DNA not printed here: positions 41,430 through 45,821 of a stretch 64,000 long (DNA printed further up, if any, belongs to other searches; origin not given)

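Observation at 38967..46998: Translationally coupled four-gene SMC-like ATPase + Toprim operon: a type II Wadjet (JetABCD) anti-plasmid system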

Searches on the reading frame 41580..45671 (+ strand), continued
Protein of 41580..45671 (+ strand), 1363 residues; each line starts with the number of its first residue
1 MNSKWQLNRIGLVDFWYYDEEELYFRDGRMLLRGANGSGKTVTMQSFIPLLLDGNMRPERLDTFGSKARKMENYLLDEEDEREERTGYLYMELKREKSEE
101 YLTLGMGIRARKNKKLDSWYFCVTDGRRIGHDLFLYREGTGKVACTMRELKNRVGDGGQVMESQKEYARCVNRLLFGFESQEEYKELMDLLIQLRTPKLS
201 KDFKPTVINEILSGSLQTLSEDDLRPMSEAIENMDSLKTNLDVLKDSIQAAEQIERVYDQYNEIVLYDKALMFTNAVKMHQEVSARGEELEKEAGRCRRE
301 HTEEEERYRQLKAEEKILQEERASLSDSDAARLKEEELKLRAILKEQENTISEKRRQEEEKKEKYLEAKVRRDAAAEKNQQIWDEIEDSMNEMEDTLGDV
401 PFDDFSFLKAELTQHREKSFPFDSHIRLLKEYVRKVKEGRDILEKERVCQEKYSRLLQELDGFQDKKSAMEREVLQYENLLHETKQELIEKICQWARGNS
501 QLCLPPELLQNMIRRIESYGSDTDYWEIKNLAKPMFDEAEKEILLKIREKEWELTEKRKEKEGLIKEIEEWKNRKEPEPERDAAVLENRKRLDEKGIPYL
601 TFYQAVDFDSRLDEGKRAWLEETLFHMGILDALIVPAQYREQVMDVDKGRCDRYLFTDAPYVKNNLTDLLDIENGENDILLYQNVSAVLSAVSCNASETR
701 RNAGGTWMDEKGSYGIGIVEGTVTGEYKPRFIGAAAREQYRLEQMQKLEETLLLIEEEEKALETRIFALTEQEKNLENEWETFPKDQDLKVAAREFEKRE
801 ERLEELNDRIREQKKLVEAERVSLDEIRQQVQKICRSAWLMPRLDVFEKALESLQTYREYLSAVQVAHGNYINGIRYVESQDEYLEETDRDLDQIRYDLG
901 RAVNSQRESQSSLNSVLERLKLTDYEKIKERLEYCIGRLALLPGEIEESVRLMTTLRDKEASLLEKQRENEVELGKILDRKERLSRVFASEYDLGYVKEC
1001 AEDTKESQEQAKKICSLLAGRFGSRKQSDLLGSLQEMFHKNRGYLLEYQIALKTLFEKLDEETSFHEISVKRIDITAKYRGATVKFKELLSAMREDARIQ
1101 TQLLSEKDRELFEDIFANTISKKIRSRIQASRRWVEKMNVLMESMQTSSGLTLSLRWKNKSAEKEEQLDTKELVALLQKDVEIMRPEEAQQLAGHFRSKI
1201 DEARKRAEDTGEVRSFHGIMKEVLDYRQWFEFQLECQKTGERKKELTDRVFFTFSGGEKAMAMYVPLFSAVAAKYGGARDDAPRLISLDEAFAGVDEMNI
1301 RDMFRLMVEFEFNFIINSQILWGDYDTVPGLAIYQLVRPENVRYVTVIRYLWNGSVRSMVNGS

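Call 35: find_related_loci(query=window:41580-45671:+, collection=genome_contigs, flank=10000)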
Query window:41580-45671:+ (1363 aa) in genome_contigs; peptide patterns used: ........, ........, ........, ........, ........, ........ (x = any residue, [..] = any of these).
127 stretches matched a pattern; 92 encode a relative of the query (tblastn E <= 1e-3); the best 80 are kept; 72 distinct loci.
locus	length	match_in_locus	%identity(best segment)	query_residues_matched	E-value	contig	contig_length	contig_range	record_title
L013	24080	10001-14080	64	1-1361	0e+0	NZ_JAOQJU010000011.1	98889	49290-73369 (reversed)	Dorea acetigenes strain Sanger_03 .14207_7_43.11, whole genome shotgun sequence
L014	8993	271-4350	65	2-1360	0e+0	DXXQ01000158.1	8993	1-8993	MAG TPA_asm: Clostridiales bacterium isolate HRGM_Genome_3770 HRGM_Genome_3770_158, whole genome shotgun sequence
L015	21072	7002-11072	63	1-1361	0e+0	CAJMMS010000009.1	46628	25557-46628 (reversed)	TPA_asm: uncultured bacterium isolate ERR260178-bin.6 genome assembly, contig: NODE_417_length_46628_cov_7.352479, whole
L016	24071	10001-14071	63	1-1361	0e+0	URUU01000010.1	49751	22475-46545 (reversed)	uncultured Lachnospiraceae bacterium isolate UMGS1375 genome assembly, contig: NODE_322_length_49751_cov_18.305055, whol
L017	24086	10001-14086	61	1-1362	0e+0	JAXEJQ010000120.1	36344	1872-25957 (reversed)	MAG: Candidatus Limivivens sp. isolate SUG2737 k141_2377776, whole genome shotgun sequence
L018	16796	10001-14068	61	1-1361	0e+0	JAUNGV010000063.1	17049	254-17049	MAG: Eubacteriales bacterium isolate S27M_St_42_sub NODE_1585_length_17049_cov_10.127045, whole genome shotgun sequence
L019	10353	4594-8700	60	1-1362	0e+0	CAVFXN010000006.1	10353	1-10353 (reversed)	Bacteroidaceae bacterium isolate SRR8978373_cleanbin_000004 genome assembly, contig: Spades_SRR8978373_contig_349, whole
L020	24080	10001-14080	61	1-1362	0e+0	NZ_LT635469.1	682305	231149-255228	Blautia sp. Marseille-P3201T, whole genome shotgun sequence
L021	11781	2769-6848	60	1-1362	0e+0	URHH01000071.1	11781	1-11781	uncultured Blautia sp. isolate UMGS997 genome assembly, contig: NODE_1441_length_11781_cov_4.03317, whole genome shotgun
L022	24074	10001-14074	61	1-1360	0e+0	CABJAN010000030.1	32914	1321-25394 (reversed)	Firmicutes bacterium isolate MGYG-HGUT-00119 genome assembly, contig: .20298_3_35.30, whole genome shotgun sequence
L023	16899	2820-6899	61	1-1362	0e+0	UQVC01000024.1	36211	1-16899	uncultured Ruminococcus sp. isolate UMGS669 genome assembly, contig: NODE_655_length_36211_cov_68.6599, whole genome sho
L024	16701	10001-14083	60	1-1363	0e+0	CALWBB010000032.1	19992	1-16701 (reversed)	MAG: uncultured Merdimonas sp. isolate BRZ_NC__bin21 genome assembly, contig: BRZ_NC__NODE_1888_length_19992_cov_7.91634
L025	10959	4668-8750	60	1-1363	0e+0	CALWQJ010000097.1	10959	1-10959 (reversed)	MAG: uncultured Merdimonas sp. isolate BRZ_NT__bin62 genome assembly, contig: BRZ_NT__NODE_7245_length_10959_cov_7.31768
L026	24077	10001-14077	61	1-1361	0e+0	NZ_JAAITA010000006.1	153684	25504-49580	Blautia hansenii strain MSK.15.26 NODE_6_length_153684_cov_61.257, whole genome shotgun sequence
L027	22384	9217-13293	60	1-1361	0e+0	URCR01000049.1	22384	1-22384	uncultured Lachnospiraceae bacterium isolate UMGS873 genome assembly, contig: NODE_596_length_22384_cov_6.634422, whole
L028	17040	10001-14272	55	1-1363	0e+0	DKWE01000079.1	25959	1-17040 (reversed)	MAG TPA_asm: Lachnospiraceae bacterium UBA7160 UBA7160_contig_17578, whole genome shotgun sequence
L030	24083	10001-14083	55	1-1360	0e+0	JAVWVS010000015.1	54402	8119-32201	MAG: Lachnospiraceae bacterium isolate CGS3Y4-bin50 NODE_434_length_54402_cov_13.136052, whole genome shotgun sequence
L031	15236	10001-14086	54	2-1360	0e+0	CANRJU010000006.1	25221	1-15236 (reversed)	MAG: uncultured Lachnospiraceae bacterium isolate Lapin-022__bin26 genome assembly, contig: Lapin-022__NODE_1884_length_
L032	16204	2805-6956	51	1-1360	0e+0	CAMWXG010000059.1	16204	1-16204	MAG TPA_asm: uncultured Lachnoclostridium sp. isolate SRR14411328_bin.12_metawrap_v1.3_MAG genome assembly, contig: NODE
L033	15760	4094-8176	61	1-1363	0e+0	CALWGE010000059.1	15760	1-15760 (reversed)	MAG: uncultured Merdimonas sp. isolate BRZ_AC__bin35 genome assembly, contig: BRZ_AC__NODE_3330_length_15760_cov_5.27424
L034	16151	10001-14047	51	1-1360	0e+0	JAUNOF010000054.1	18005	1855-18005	MAG: Lachnospiraceae bacterium isolate S34M_St_102_sub NODE_1656_length_18005_cov_16.328524, whole genome shotgun sequen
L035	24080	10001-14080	65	2-1360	0e+0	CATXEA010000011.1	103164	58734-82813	MAG TPA_asm: uncultured Blautia sp. isolate ERR9578285_bin.21_MetaWRAP_v1.3_MAG genome assembly, contig: ERZ18533953.99,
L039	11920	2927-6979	47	1-1360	0e+0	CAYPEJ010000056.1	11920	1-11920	MAG TPA_asm: uncultured Anaeromicropila sp. isolate SRP313737_co1_106 genome assembly, contig: NODE_8227_length_11920_co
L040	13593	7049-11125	61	1-1360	0e+0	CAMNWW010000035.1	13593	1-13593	MAG: uncultured Lachnospiraceae bacterium isolate SRR19792994_bin.75_metawrap_v1.3_MAG genome assembly, contig: ERZ12290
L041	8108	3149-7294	46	1-1360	0e+0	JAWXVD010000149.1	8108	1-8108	MAG: Eubacteriales bacterium isolate FM_66_G121_IV NODE_2889_length_8109_cov_6.344517, whole genome shotgun sequence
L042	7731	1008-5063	45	3-1360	0e+0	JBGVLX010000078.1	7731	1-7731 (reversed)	MAG: Lachnospiraceae bacterium isolate fecal_MAG_271 fecal_MAG_271_contig_0078, whole genome shotgun sequence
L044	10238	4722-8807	57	1-1363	0e+0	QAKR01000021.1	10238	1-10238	MAG: Clostridiales bacterium isolate CIM:MAG 1312 contig_108721, whole genome shotgun sequence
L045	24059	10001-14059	46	2-1357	0e+0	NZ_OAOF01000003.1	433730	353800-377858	Lacrimispora amygdalina isolate src4, whole genome shotgun sequence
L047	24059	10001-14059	46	2-1357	0e+0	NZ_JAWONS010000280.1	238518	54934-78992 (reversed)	Clostridium boliviensis strain E-1 contig00008, whole genome shotgun sequence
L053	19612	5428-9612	66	1-1363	0e+0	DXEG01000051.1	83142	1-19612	MAG TPA_asm: Candidatus Blautia faecipullorum isolate ChiSxjej6B18-2004 ChiSxjej6B18M5__C196262_L83142_SAMN08009924, who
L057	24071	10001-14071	47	1-1360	0e+0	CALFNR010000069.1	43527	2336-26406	MAG TPA_asm: uncultured Lachnoclostridium sp. isolate SRR1747057_bin.44_CONCOCT_v1.1_MAG genome assembly, contig: ERZ808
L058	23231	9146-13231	54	2-1360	0e+0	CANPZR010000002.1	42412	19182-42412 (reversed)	MAG: uncultured Lachnospiraceae bacterium isolate Lapin-004__bin35 genome assembly, contig: Lapin-004__NODE_1019_length_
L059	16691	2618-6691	61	1-1360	0e+0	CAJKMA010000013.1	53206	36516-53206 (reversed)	MAG TPA_asm: uncultured Firmicutes bacterium isolate ERR414356-bin.36 genome assembly, contig: NODE_532_length_53206_cov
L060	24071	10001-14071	47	1-1360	0e+0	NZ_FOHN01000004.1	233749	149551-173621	[Clostridium] polysaccharolyticum strain DSM 1801, whole genome shotgun sequence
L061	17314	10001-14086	61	1-1360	0e+0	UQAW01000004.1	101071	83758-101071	uncultured Lachnospiraceae bacterium isolate UMGS96 genome assembly, contig: NODE_7_length_101071_cov_7.4943, whole geno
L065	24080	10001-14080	58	2-1363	0e+0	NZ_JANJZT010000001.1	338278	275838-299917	Blautia caecimuris strain DSM 29492 NODE_1_length_338278_cov_72.021511, whole genome shotgun sequence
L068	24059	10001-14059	44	2-1357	0e+0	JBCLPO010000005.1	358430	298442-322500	Lachnospiraceae bacterium 54-53 voucher GPTB0138 scaffold5, whole genome shotgun sequence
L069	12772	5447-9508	52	1-1360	0e+0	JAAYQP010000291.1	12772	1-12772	MAG: Clostridiales bacterium isolate AS22ysBPME_71 209183_AS22, whole genome shotgun sequence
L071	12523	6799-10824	46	1-1360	0e+0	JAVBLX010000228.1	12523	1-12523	MAG: Acetivibrio sp. isolate EPI_MAG_00035 c_000012670625, whole genome shotgun sequence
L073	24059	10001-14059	45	2-1357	0e+0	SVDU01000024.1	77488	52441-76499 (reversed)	MAG: Paenibacillaceae bacterium isolate SIG288 NODE_460_length_77488_cov_10.119570, whole genome shotgun sequence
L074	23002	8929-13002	44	3-1363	0e+0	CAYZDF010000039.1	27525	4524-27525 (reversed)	MAG TPA_asm: uncultured Gracilibacteraceae bacterium isolate binchicken_co168_128 genome assembly, contig: NODE_3013_len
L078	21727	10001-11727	72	784-1363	0e+0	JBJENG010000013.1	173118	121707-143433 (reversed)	MAG: Blautia sp. isolate LOHA32_bin.009 NODE_15_length_173118_cov_10.743498, whole genome shotgun sequence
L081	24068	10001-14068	45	2-1360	0e+0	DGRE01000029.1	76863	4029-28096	MAG TPA_asm: Hungatella sp. UBA4396 UBA4396_contig_332, whole genome shotgun sequence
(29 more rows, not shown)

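Call 44: list_cluster_members(proteins=[window:41580-45671:+, window:45661-46998:+, window:47189-48100:+, window:48498-50336:+])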
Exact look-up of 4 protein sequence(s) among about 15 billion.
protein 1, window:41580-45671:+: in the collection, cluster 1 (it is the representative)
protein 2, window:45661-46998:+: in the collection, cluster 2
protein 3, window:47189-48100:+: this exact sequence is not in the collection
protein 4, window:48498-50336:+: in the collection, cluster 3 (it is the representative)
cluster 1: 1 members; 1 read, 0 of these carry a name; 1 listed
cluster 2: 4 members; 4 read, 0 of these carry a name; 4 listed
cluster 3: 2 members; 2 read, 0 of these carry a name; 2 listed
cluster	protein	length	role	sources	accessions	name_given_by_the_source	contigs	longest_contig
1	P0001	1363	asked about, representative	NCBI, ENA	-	-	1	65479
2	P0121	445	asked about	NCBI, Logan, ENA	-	-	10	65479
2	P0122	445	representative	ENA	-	-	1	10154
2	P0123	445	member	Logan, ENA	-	-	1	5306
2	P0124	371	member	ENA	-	-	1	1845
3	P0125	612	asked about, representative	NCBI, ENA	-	-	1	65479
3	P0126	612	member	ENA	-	-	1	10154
